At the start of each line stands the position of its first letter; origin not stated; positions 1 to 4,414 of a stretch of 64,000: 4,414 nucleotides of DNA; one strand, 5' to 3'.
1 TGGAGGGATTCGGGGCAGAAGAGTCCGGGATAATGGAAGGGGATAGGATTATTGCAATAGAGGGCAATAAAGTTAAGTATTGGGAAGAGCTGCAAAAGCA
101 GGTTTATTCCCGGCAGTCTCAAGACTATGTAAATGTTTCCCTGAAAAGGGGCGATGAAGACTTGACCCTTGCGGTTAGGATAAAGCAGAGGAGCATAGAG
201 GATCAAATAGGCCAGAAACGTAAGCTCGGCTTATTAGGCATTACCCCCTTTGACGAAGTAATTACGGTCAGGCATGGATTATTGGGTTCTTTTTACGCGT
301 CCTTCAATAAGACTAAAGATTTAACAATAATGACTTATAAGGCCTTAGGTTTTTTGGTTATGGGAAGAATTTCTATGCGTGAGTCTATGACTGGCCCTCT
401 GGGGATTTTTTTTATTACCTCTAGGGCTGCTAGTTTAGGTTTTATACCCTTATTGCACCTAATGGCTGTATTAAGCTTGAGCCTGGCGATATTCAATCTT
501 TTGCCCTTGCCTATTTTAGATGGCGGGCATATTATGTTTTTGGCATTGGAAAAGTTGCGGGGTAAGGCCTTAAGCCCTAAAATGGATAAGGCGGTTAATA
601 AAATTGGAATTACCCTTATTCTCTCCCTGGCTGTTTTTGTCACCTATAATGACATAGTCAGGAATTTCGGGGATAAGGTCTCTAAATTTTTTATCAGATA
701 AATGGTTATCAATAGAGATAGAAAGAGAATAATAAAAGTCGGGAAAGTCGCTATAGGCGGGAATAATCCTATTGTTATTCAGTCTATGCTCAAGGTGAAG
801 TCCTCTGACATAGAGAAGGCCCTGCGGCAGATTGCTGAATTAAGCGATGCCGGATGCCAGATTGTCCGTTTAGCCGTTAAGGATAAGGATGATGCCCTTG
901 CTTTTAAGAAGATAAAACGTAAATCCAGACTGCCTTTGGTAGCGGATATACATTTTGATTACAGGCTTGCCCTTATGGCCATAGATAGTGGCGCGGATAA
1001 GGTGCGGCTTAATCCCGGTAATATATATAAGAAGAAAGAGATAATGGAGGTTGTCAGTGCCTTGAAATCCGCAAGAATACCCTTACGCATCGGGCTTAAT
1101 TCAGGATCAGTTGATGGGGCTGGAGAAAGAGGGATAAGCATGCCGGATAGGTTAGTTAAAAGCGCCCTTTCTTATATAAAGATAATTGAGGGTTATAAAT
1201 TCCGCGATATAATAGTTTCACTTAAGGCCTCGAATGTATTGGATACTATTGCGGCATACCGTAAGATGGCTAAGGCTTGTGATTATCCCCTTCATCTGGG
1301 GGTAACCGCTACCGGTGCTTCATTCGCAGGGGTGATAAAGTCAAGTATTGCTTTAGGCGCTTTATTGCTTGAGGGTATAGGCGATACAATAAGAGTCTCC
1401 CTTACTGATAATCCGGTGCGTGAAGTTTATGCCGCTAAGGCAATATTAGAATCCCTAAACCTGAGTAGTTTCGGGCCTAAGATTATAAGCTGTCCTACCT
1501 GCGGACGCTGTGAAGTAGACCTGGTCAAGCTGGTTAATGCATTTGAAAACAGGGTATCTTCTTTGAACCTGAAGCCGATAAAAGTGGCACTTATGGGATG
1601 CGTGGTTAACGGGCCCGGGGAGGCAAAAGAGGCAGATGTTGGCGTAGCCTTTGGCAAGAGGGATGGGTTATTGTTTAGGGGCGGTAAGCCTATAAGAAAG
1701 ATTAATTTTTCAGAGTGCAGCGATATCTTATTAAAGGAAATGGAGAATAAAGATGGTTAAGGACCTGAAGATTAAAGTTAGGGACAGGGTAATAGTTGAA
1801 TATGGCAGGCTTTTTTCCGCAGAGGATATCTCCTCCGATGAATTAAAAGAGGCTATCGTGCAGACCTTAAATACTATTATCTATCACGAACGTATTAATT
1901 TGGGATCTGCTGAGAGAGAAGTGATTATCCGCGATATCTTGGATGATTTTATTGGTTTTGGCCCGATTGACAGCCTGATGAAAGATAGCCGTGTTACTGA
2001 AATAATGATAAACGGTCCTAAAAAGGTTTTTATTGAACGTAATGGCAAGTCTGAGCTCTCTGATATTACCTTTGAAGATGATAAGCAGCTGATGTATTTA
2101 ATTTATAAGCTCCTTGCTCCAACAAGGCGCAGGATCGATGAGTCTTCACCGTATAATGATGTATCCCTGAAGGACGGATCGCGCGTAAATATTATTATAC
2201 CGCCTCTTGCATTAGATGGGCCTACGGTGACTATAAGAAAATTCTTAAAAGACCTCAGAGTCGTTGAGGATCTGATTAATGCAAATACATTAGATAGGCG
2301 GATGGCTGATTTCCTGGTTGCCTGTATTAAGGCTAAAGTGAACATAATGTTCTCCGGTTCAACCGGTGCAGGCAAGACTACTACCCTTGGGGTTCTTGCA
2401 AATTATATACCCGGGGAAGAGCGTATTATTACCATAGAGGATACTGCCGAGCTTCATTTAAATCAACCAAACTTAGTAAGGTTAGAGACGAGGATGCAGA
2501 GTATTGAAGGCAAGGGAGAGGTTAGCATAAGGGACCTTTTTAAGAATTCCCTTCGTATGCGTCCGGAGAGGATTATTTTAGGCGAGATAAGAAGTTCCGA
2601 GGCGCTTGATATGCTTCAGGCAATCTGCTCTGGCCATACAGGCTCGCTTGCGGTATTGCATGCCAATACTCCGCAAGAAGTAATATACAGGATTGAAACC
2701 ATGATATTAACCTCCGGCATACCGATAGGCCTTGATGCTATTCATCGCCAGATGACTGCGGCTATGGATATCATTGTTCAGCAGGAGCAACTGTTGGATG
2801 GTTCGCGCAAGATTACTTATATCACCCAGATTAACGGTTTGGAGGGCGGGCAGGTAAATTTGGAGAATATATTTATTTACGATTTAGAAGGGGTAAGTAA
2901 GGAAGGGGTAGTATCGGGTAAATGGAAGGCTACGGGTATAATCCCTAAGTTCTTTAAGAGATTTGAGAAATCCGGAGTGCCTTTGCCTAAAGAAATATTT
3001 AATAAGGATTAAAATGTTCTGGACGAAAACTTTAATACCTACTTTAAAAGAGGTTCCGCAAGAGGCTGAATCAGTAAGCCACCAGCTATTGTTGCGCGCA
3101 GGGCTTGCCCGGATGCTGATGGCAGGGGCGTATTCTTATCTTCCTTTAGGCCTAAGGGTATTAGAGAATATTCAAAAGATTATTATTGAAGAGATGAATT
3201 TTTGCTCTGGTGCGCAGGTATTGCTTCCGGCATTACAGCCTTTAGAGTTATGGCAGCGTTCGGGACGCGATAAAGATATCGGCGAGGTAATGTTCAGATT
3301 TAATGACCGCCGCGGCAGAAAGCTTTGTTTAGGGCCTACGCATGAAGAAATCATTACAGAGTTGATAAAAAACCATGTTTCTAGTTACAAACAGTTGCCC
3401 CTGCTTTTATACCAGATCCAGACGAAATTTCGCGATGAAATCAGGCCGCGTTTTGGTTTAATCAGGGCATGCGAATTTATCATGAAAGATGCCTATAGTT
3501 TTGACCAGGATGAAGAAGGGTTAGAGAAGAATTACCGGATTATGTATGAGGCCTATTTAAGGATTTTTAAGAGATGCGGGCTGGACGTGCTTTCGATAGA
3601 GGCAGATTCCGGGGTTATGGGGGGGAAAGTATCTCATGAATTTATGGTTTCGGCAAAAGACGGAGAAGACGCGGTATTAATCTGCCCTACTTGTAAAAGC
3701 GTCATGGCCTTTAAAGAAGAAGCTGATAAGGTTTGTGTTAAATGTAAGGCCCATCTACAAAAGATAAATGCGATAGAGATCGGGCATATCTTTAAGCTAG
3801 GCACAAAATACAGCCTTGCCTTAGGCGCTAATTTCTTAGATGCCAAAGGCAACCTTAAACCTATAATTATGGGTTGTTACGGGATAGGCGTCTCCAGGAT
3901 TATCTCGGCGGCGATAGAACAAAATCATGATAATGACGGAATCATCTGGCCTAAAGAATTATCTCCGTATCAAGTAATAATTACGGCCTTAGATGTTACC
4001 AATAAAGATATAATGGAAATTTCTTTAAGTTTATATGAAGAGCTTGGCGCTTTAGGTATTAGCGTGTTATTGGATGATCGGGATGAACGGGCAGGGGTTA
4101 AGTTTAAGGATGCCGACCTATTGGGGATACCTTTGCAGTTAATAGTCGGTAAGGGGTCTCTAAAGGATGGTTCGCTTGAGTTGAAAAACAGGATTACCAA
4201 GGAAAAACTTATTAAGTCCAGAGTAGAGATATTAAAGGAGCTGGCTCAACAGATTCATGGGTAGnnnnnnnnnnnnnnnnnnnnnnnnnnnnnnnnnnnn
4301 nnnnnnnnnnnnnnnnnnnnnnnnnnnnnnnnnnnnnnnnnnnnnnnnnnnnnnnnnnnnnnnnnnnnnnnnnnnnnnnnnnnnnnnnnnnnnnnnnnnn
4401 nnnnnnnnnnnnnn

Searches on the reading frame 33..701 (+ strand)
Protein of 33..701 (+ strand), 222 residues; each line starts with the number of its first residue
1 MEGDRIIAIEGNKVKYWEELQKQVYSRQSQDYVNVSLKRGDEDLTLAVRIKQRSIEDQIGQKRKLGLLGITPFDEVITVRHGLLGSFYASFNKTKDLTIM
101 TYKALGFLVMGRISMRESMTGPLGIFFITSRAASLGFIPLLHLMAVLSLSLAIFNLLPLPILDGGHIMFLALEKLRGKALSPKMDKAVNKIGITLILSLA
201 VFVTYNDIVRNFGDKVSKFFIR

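Call 11: search_protein_families(library=pfam, proteins=[window:33-701:+], max_evalue=1e-8)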
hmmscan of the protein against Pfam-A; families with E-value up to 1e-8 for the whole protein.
window:33-701:+ (222 aa): 1 family
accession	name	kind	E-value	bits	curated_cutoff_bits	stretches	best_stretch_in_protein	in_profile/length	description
PF02163.28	Peptidase_M50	-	5.4e-26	91.7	27.2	1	81-198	106-220/221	Peptidase family M50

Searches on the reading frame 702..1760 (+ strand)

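Call 11: search_protein_families(library=pfam, proteins=[window:702-1760:+], max_evalue=1e-8)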
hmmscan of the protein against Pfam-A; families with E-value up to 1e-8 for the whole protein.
window:702-1760:+ (352 aa): 1 family
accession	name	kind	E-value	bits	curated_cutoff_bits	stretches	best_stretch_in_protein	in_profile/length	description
PF04551.19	GcpE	-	1.1e-132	442.7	32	1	9-348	2-342/343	GcpE protein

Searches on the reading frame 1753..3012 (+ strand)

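Call 11: search_protein_families(library=pfam, proteins=[window:1753-3012:+], max_evalue=1e-8)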
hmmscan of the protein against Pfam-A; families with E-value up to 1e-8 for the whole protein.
window:1753-3012:+ (419 aa): 1 family
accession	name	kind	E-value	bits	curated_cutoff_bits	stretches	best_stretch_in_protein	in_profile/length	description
PF00437.27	T2SSE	-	3.2e-50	171.3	24.9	1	69-344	5-275/370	Type II/IV secretion system protein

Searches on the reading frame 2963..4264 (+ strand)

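Call 11: search_protein_families(library=pfam, proteins=[window:2963-4264:+], max_evalue=1e-8)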
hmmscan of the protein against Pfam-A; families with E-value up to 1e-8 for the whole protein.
window:2963-4264:+ (433 aa): 2 families
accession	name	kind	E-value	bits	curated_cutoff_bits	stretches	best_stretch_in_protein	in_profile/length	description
PF00587.30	tRNA-synt_2b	-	1.9e-31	110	29.3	1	111-321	1-179/179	tRNA synthetase class II core domain (G, H, P, S and T)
PF03129.25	HGTP_anticodon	-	7.6e-18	64.9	21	1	337-428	1-92/94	Anticodon binding domain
